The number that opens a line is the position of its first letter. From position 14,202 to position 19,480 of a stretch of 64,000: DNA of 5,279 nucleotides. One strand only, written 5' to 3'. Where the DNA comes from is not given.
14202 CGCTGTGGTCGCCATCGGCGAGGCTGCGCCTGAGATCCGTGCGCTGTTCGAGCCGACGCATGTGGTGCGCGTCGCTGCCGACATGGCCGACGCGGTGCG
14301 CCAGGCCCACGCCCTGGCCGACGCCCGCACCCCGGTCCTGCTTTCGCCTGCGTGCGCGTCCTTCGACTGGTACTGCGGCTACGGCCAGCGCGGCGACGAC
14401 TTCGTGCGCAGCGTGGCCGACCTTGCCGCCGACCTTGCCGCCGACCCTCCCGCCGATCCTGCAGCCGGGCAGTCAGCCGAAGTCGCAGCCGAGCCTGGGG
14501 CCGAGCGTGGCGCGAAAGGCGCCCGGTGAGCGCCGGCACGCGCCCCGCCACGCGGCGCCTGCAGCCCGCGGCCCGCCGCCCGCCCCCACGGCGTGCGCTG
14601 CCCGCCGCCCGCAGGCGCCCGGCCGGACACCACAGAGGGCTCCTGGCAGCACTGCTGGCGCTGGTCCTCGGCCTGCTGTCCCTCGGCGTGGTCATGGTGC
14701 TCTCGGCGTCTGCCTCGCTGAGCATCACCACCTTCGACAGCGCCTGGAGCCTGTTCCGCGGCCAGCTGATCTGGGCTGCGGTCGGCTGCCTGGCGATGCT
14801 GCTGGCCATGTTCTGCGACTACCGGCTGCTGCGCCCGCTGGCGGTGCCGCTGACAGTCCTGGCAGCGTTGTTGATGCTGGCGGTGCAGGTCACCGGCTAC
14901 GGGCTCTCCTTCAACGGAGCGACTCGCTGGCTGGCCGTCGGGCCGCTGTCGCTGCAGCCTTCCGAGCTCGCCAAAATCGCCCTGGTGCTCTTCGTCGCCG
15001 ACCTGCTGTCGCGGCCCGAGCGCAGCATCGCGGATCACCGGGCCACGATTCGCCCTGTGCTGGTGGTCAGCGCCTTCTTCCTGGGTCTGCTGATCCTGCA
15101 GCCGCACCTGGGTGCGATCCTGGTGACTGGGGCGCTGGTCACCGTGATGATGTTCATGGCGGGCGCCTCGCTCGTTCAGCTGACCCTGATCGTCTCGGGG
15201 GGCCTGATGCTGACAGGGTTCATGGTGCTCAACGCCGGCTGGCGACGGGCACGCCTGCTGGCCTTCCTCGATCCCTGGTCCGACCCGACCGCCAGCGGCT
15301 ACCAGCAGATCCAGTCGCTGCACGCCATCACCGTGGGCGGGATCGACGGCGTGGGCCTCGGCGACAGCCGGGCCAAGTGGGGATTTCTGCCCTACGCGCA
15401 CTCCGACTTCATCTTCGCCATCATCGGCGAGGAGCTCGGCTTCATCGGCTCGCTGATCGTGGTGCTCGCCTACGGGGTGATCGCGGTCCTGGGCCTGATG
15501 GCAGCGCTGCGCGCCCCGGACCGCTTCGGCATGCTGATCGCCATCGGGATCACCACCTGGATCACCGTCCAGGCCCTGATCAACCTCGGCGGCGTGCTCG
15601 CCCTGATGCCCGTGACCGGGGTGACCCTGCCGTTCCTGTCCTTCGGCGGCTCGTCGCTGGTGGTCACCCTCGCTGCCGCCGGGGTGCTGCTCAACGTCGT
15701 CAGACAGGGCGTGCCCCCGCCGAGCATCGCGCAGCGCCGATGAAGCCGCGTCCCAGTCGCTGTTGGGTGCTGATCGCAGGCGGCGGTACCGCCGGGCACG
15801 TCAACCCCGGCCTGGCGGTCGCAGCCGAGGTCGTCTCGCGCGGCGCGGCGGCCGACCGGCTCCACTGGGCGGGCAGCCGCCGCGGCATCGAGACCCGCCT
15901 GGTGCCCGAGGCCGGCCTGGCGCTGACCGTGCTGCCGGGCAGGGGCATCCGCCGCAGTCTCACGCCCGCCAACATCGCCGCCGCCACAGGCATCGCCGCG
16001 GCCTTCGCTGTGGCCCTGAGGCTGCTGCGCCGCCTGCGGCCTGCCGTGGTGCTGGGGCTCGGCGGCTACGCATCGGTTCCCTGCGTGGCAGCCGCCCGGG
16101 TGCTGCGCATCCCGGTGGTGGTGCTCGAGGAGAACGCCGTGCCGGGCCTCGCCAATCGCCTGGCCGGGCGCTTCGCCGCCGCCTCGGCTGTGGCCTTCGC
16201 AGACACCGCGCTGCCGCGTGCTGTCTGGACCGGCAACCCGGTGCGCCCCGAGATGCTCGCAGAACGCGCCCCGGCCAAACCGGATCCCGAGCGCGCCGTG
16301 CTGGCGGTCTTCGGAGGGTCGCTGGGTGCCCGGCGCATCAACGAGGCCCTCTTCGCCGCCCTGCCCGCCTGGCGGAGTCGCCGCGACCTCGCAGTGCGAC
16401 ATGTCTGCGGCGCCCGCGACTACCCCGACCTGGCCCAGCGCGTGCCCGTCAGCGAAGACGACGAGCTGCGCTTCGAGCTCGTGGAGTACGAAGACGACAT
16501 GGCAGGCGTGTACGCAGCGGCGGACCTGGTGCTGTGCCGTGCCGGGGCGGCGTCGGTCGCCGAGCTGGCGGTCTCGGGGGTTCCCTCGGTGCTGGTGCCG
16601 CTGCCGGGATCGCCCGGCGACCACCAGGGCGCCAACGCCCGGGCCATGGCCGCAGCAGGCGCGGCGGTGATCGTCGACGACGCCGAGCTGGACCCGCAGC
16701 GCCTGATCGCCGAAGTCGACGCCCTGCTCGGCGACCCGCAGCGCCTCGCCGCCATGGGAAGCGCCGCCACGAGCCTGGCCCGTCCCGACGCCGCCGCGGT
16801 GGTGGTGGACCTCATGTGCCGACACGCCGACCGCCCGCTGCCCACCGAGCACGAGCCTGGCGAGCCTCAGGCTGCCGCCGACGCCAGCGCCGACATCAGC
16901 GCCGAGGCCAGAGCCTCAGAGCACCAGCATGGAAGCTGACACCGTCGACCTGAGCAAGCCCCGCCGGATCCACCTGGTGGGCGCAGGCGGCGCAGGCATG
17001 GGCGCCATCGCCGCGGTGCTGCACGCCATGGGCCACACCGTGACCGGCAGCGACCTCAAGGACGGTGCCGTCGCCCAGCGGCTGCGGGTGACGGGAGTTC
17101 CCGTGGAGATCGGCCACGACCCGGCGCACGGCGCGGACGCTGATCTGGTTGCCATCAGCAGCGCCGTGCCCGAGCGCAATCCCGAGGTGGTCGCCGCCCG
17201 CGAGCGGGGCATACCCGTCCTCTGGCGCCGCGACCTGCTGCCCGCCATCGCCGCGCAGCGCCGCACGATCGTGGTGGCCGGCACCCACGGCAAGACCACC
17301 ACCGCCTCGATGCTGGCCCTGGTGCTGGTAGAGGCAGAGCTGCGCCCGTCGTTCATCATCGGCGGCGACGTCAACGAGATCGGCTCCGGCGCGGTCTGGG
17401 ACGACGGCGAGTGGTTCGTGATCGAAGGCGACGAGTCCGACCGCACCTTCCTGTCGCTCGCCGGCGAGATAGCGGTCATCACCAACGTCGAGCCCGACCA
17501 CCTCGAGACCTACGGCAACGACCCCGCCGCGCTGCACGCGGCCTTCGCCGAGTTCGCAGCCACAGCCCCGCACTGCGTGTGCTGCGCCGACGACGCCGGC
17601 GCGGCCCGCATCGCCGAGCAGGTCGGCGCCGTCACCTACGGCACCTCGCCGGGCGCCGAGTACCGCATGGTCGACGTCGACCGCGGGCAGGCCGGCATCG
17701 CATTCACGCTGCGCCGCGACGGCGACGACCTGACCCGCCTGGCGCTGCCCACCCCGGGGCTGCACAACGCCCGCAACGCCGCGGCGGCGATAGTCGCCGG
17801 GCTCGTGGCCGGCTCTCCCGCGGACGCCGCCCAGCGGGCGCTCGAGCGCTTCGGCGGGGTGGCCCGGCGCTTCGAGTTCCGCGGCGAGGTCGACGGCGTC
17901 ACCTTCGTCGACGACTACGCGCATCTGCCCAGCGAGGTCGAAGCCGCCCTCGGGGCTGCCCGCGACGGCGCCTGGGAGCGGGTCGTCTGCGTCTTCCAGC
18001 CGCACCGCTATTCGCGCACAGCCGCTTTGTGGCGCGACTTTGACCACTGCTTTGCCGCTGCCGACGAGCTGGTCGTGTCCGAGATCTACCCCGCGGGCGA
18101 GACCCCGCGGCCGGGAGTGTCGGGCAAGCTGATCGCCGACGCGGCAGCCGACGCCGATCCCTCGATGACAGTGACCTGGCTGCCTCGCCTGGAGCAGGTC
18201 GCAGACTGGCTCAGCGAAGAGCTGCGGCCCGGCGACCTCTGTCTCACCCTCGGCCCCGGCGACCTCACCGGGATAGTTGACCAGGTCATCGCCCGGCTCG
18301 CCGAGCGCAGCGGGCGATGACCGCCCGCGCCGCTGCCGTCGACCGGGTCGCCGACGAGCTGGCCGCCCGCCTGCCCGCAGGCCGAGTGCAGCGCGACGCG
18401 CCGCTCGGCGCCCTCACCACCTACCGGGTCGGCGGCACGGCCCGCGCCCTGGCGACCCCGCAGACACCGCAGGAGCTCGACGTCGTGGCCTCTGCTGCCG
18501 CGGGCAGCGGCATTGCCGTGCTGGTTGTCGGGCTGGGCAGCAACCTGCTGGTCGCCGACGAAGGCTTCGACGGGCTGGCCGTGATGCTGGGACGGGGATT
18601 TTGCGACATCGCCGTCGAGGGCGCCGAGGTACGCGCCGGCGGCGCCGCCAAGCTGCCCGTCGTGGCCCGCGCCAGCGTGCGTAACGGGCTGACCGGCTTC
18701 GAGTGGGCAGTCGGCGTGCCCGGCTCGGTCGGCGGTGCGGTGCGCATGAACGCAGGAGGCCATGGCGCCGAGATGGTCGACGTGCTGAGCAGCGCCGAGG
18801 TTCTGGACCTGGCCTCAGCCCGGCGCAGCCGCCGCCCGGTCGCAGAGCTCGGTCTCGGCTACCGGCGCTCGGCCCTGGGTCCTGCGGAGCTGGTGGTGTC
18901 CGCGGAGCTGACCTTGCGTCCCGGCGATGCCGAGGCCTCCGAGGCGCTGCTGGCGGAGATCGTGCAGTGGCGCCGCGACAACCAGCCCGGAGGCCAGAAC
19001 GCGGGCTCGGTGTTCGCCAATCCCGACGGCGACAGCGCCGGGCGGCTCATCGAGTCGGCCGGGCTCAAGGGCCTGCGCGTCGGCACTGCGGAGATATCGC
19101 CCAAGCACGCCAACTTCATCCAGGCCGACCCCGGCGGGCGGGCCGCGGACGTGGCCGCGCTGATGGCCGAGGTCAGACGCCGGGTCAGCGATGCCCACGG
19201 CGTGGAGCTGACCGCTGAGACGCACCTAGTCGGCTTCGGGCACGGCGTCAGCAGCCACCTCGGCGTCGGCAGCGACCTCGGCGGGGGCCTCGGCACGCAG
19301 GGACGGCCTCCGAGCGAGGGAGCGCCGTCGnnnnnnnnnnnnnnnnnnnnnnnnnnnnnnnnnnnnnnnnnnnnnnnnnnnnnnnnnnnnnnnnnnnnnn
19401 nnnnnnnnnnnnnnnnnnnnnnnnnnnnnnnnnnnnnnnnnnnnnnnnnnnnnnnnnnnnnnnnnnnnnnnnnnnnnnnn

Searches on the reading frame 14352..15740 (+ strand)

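Call 25: search_protein_families(library=pfam, proteins=[window:14352-15740:+], max_evalue=0.00001)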
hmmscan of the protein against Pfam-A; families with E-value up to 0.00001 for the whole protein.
window:14352-15740:+ (463 aa): 1 family
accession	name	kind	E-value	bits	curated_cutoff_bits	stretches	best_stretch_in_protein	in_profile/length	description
PF01098.24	FTSW_RODA_SPOVE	-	4e-99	332.4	26.4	1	101-451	3-352/356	Cell cycle protein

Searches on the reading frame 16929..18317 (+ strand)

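Call 25: search_protein_families(library=pfam, proteins=[window:16929-18317:+], max_evalue=0.00001)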
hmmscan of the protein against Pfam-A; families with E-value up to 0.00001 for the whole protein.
window:16929-18317:+ (463 aa): 3 families
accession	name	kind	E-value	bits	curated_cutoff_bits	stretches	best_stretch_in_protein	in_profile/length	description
PF01225.30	Mur_ligase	-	3e-22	79.3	21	1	13-111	1-94/95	Mur ligase family, catalytic domain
PF02875.26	Mur_ligase_C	-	5.3e-21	76.2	28.4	1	313-443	1-126/127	Mur ligase, glutamate ligase domain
PF08245.18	Mur_ligase_M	-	1.9e-18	67.6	24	1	116-290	1-199/200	Mur ligase middle domain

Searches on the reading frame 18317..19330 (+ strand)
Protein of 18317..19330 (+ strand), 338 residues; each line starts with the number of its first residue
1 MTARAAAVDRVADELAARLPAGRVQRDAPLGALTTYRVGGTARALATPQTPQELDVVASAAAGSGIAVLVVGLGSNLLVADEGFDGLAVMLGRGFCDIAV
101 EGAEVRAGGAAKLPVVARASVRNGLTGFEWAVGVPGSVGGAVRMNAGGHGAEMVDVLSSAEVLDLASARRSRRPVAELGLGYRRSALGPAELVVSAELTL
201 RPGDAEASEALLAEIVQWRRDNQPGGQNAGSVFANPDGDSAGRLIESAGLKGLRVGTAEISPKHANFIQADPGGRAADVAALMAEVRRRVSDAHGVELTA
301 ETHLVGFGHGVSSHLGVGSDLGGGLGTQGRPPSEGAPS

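Call 25: search_protein_families(library=pfam, proteins=[window:18317-19330:+], max_evalue=0.00001)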
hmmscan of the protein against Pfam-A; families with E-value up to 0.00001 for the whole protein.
window:18317-19330:+ (338 aa): 2 families
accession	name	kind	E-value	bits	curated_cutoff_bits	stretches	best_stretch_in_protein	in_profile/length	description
PF02873.21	MurB_C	-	1.2e-26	93.2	27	1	213-304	7-98/99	UDP-N-acetylenolpyruvoylglucosamine reductase, C-terminal domain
PF01565.28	FAD_binding_4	-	8e-17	61.7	26.4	1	43-164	2-130/139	FAD binding domain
